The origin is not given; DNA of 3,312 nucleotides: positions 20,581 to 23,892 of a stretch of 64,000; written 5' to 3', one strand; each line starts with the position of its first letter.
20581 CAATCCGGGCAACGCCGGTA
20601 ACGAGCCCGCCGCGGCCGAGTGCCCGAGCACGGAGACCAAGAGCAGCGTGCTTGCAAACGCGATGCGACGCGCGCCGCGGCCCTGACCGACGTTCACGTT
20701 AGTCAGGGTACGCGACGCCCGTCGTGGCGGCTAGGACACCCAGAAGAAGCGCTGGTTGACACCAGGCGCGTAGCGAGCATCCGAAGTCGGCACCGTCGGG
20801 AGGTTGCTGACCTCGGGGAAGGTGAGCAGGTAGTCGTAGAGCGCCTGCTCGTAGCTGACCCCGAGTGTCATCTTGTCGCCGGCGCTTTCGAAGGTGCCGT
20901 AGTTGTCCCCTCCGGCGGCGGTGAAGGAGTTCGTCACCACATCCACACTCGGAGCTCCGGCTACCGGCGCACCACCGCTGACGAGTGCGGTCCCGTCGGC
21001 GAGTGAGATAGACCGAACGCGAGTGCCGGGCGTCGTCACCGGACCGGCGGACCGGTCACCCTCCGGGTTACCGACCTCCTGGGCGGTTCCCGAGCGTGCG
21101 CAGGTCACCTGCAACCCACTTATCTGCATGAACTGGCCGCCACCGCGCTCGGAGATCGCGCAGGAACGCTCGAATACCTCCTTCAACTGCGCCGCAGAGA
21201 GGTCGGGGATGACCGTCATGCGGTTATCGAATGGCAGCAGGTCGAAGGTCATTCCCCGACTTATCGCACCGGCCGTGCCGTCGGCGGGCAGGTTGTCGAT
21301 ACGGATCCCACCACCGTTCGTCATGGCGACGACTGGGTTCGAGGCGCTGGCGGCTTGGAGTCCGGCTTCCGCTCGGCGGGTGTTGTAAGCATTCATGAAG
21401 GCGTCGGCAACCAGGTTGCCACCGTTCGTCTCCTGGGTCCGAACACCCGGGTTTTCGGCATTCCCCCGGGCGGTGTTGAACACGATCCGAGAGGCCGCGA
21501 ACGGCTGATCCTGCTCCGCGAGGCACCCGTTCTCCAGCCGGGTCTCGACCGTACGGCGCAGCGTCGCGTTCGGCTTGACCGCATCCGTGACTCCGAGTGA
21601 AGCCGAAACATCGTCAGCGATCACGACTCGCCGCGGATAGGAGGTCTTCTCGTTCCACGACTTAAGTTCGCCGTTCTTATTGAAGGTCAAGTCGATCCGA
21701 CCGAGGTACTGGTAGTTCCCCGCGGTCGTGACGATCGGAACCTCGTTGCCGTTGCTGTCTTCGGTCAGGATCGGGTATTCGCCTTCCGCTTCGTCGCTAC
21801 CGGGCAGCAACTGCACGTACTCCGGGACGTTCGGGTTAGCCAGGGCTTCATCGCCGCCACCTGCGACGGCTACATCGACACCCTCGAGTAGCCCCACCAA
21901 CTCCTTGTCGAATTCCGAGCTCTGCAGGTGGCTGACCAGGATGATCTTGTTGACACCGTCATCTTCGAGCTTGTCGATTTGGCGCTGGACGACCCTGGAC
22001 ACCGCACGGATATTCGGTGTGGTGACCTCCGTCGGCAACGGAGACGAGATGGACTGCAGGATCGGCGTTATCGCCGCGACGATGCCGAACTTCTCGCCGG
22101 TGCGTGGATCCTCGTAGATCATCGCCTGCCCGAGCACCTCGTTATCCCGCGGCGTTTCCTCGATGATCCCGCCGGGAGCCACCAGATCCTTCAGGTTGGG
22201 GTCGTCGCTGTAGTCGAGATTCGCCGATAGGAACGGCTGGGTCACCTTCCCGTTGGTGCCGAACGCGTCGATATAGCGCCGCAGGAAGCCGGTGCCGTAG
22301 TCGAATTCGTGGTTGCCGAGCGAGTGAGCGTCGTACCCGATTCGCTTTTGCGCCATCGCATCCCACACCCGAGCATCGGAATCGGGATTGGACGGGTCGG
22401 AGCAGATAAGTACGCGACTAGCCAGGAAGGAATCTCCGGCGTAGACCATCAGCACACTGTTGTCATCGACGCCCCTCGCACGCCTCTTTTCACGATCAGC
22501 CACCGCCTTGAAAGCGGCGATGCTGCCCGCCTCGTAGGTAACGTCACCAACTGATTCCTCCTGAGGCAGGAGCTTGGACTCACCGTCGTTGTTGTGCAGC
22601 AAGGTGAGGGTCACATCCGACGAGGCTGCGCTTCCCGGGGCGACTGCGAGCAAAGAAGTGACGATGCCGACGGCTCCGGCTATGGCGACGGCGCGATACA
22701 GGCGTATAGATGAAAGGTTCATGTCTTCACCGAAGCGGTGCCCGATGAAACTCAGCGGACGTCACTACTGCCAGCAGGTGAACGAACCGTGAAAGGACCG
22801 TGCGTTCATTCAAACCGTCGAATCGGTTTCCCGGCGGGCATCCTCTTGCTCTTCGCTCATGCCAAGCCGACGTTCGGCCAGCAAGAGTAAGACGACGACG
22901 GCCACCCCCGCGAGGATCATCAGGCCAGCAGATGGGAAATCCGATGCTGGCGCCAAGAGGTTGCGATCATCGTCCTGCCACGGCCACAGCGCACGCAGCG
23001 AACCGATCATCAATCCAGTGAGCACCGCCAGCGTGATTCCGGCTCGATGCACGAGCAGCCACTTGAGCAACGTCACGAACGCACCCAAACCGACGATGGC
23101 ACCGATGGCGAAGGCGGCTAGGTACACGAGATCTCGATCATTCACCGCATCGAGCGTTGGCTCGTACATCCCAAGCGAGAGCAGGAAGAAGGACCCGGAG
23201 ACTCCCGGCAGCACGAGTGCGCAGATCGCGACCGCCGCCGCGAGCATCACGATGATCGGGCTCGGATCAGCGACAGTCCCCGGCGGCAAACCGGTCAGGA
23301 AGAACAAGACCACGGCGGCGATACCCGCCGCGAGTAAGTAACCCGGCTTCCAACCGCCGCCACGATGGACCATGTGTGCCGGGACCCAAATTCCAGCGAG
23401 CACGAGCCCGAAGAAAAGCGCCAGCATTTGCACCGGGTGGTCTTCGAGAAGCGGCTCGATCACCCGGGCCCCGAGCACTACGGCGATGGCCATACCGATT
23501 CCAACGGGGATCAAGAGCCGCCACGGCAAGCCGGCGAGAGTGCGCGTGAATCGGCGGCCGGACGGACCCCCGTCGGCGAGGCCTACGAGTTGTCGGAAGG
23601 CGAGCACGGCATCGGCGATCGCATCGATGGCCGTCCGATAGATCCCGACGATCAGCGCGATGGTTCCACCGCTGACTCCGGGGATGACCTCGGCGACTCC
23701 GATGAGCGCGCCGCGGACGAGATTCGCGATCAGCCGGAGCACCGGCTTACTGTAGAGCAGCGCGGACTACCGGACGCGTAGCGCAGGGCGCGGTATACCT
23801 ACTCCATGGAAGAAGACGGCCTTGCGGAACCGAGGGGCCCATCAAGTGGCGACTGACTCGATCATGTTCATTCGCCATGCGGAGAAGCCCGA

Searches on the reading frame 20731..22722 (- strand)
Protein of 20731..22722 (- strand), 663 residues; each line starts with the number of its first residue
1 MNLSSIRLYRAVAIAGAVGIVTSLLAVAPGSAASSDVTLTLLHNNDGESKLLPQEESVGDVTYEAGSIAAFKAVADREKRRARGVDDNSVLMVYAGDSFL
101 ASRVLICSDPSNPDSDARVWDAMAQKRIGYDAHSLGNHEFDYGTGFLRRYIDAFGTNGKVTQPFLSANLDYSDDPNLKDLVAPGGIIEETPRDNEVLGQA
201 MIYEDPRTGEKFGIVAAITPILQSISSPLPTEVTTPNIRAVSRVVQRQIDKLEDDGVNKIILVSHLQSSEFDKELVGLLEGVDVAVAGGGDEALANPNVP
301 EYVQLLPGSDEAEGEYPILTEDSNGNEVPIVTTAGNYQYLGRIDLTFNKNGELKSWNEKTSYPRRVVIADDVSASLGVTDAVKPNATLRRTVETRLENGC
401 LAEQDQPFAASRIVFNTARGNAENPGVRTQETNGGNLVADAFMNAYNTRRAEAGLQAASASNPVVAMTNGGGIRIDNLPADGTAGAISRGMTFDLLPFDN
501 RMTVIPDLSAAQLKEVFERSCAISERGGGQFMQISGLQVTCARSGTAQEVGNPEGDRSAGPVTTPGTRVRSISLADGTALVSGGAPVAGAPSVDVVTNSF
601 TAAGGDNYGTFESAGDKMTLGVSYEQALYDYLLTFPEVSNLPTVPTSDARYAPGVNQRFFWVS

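Call 67: search_protein_families(library=pfam, proteins=[window:20731-22722:-], max_evalue=0.001)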
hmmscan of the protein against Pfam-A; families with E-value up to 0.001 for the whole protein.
window:20731-22722:- (663 aa): 1 family
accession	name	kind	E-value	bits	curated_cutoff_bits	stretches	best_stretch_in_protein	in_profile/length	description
PF02872.23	5_nucleotid_C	-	2.5e-20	73.6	23.6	1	423-611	13-156/158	5'-nucleotidase, C-terminal domain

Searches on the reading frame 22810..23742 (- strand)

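Call 67: search_protein_families(library=pfam, proteins=[window:22810-23742:-], max_evalue=0.001)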
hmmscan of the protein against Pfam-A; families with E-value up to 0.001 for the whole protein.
window:22810-23742:- (310 aa): 1 family
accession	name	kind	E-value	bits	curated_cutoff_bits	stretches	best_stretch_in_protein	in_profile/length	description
PF04018.18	VCA0040-like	-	1.1e-69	235.2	26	1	14-260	1-236/246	Undecaprenyl phosphate translocase-like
